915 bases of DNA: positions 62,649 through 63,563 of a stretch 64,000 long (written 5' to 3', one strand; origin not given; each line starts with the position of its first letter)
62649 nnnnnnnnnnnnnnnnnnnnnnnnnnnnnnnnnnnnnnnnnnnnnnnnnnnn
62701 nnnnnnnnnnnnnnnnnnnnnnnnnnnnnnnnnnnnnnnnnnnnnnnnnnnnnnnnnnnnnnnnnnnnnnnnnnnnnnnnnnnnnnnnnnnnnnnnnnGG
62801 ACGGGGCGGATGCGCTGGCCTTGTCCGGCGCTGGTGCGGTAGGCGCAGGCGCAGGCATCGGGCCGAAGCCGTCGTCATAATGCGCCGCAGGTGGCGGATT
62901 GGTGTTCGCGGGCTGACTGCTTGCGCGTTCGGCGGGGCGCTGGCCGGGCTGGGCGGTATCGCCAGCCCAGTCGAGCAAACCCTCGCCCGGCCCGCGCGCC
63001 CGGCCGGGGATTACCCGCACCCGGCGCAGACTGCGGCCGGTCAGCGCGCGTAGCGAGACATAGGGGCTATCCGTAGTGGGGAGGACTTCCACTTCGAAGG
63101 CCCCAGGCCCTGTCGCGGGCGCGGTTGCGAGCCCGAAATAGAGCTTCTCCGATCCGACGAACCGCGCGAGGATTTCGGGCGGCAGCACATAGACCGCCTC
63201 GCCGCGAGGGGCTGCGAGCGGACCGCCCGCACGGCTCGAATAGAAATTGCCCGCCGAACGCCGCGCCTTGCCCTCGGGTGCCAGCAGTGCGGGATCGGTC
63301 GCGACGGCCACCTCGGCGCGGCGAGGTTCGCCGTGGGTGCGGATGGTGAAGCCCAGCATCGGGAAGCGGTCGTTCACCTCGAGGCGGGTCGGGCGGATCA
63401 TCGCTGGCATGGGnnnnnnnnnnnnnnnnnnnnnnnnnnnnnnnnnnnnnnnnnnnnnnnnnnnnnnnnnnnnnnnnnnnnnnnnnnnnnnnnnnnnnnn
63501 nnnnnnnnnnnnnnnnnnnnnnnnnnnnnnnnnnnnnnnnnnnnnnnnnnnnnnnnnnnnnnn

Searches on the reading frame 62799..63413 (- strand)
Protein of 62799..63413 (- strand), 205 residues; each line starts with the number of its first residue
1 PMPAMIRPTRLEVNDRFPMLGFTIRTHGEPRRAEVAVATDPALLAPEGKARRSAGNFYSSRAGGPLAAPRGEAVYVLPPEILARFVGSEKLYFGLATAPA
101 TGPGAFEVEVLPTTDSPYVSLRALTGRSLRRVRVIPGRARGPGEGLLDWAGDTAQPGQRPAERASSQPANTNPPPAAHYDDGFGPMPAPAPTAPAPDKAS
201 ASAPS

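Call 97: find_homologous_proteins(query=window:62799-63413:-, max_evalue=0.001)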
Query window:62799-63413:- (205 aa): 72 proteins with E <= 0.001 among 3348 candidates.
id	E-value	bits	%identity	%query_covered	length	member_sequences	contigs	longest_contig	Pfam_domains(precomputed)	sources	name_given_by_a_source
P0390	2.6e-91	323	78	91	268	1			-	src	-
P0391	4.3e-77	277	69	96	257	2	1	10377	-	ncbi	-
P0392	6.9e-67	243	64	89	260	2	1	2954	-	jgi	-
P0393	7.7e-63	230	78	68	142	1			-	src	-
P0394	7.5e-57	211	52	99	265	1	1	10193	-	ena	-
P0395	1.5e-56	210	69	75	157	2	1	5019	-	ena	-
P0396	2.6e-53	199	56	89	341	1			-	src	-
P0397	3.4e-53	199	52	92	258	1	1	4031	-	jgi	jgi:hypothetical protein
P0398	2.3e-50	189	59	82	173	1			-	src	-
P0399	3.4e-49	186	55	89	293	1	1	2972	-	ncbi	-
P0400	5.8e-48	182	63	67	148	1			-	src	-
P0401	1.4e-47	180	66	66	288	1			-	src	-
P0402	2.4e-47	179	44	93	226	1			-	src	-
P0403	4.2e-47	179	58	75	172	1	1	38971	-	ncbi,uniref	ncbi:hypothetical protein, partial [Sphingomonas asaccharolytica]|uniref:hypothetical protein n=1 Ta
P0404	1.0e-46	177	48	97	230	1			-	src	-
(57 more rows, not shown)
